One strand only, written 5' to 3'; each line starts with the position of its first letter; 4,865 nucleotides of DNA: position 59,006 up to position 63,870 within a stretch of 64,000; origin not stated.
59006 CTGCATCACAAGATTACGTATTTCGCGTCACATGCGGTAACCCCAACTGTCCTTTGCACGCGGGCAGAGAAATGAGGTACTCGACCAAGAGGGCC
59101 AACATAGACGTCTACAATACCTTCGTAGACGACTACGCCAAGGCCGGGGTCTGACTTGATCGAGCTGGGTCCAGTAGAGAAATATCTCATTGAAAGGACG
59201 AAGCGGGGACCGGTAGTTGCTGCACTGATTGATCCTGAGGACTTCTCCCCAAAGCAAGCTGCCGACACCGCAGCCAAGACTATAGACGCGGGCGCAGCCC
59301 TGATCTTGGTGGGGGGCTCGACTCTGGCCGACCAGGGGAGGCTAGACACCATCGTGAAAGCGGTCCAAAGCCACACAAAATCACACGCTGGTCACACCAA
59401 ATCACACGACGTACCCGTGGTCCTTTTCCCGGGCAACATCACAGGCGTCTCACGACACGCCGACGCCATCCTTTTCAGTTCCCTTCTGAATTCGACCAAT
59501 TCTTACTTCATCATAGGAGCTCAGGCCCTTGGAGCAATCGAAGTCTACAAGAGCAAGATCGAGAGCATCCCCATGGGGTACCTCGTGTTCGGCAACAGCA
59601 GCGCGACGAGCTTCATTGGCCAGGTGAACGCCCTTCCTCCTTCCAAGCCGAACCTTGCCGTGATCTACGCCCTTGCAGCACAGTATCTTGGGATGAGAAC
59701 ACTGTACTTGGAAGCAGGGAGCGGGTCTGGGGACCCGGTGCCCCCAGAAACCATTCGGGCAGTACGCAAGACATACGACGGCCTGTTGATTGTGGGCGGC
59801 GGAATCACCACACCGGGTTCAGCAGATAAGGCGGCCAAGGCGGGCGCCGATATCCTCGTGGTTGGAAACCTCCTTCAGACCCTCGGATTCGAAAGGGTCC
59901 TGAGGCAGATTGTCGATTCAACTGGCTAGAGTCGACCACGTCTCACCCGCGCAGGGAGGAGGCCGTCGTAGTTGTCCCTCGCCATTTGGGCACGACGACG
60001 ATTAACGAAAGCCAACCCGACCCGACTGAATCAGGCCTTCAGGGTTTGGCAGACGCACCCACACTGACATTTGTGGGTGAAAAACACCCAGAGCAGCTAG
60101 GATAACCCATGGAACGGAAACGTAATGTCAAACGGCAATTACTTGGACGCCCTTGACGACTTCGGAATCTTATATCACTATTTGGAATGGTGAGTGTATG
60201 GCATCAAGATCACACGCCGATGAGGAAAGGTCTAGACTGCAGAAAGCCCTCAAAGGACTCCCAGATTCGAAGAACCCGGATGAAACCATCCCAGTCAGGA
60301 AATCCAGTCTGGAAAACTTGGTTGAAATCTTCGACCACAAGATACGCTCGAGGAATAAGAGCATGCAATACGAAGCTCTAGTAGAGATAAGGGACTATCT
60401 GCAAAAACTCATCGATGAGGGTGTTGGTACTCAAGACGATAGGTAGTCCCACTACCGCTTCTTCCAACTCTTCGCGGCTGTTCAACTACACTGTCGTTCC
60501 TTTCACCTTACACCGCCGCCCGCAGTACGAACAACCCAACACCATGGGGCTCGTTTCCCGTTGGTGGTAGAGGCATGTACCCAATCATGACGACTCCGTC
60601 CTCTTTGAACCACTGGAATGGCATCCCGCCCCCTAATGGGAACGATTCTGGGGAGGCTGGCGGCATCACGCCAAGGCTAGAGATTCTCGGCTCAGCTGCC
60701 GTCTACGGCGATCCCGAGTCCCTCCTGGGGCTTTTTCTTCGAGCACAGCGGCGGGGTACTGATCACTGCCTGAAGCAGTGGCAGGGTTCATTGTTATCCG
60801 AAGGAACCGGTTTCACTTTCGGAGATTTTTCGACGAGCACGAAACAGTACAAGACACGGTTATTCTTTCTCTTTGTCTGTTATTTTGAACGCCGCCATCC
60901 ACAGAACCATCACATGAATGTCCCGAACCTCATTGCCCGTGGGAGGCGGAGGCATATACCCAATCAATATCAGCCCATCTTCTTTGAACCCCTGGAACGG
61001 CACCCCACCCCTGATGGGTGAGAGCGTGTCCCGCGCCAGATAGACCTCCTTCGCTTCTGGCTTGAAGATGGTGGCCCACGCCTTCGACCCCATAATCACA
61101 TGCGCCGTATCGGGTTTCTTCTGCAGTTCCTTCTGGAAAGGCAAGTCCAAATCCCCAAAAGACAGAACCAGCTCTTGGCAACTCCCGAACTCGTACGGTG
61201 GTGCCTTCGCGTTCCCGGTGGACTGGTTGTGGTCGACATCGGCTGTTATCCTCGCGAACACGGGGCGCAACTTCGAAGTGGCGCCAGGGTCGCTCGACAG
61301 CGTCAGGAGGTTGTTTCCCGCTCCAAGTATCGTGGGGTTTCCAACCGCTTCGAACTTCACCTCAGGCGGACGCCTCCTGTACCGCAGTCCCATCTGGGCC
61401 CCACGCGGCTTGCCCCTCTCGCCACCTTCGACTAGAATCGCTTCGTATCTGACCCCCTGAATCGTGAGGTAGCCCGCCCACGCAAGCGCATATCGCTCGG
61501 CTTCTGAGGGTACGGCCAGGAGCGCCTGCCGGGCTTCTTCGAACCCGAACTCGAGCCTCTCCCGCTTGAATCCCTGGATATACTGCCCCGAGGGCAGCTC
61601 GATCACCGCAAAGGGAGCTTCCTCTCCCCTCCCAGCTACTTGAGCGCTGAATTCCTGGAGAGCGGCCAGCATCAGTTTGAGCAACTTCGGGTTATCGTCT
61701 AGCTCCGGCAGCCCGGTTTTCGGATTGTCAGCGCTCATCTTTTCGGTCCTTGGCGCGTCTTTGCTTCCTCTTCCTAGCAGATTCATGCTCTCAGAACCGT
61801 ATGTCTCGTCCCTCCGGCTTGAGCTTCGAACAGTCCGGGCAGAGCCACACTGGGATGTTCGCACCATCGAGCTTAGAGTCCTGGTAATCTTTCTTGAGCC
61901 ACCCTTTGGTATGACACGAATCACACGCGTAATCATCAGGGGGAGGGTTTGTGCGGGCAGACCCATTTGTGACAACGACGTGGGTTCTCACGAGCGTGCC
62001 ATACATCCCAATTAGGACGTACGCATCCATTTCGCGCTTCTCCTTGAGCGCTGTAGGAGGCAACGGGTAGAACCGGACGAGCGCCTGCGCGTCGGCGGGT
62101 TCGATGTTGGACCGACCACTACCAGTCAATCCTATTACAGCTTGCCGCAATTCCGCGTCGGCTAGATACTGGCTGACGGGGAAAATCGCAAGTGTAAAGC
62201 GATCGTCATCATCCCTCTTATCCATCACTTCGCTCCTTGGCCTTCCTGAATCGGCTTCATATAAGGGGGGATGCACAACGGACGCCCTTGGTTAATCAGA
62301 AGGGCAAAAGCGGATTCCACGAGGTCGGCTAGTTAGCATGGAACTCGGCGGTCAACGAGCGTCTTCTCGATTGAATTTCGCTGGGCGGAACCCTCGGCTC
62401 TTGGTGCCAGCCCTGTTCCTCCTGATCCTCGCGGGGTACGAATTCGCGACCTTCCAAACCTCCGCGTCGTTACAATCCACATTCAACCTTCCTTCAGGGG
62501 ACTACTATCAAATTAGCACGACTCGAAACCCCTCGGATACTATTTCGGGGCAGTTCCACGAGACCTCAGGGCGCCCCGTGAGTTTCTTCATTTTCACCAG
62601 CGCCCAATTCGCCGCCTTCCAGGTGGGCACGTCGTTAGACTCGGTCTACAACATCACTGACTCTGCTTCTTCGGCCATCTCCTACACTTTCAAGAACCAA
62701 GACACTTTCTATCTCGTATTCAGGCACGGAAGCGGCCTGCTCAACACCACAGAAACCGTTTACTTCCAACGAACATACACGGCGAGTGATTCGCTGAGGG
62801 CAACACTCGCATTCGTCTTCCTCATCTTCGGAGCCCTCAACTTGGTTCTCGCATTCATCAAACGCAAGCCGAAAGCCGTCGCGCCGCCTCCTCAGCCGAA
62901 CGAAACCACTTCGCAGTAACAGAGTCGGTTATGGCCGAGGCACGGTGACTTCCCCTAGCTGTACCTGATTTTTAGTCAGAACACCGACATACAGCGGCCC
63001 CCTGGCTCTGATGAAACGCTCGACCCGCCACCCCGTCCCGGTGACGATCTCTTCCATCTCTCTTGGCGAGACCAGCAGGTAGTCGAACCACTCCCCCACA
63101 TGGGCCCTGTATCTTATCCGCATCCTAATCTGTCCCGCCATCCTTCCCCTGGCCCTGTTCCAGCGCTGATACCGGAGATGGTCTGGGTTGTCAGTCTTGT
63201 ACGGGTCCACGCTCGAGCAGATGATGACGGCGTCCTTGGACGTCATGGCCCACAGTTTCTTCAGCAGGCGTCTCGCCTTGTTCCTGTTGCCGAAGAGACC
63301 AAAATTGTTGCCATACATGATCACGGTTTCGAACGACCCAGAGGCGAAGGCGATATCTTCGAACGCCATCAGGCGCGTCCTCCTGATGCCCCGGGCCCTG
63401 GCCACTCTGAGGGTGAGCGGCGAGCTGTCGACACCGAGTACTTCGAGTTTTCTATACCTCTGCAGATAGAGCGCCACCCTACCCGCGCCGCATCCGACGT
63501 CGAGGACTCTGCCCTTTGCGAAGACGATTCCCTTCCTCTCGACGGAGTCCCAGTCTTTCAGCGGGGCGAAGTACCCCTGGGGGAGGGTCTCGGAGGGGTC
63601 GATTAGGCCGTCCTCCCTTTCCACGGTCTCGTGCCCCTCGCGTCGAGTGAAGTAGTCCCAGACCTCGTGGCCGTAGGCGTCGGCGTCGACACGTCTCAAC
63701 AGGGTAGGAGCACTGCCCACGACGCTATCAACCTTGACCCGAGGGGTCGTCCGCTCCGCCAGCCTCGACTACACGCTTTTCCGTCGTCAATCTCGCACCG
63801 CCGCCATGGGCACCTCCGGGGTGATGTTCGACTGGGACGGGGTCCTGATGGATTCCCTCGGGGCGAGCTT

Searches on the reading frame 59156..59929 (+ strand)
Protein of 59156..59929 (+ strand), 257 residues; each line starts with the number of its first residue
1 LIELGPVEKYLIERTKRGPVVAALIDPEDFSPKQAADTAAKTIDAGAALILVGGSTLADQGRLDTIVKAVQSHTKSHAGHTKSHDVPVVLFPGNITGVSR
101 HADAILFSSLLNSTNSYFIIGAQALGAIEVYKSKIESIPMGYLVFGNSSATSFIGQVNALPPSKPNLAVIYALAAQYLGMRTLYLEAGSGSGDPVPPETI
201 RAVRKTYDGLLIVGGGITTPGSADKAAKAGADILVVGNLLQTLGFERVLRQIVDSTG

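Call 85: search_protein_families(library=pfam, proteins=[window:59156-59929:+], max_evalue=0.001)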
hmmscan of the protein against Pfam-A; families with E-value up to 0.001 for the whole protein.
window:59156-59929:+ (257 aa): 1 family
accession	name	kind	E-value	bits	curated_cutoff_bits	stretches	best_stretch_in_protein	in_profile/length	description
PF01884.23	PcrB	-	2.2e-46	158.6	23.9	1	23-254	10-224/226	PcrB family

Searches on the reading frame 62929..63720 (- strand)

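Call 85: search_protein_families(library=pfam, proteins=[window:62929-63720:-], max_evalue=0.001)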
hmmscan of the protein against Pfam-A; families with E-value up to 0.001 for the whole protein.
window:62929-63720:- (263 aa): 7 families
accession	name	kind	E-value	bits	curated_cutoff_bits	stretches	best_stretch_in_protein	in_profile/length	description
PF13649.12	Methyltransf_25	-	4.3e-12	47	27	1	72-158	1-91/97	Methyltransferase domain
PF08241.18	Methyltransf_11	-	2.2e-10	41.4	21.2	1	73-158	1-85/95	Methyltransferase domain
PF13489.12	Methyltransf_23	-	1.3e-08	35.2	27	1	68-234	22-162/164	Methyltransferase domain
PF13847.12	Methyltransf_31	-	1.3e-06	28.6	27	1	70-134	5-66/145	Methyltransferase domain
PF08242.18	Methyltransf_12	-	2.9e-06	28.4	30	1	73-163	1-95/98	Methyltransferase domain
PF07021.18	MetW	-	4.9e-05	23.5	21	1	65-136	10-82/193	Methionine biosynthesis protein MetW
PF05175.20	MTS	-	0.00031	20.9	23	1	68-109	31-73/170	Methyltransferase small domain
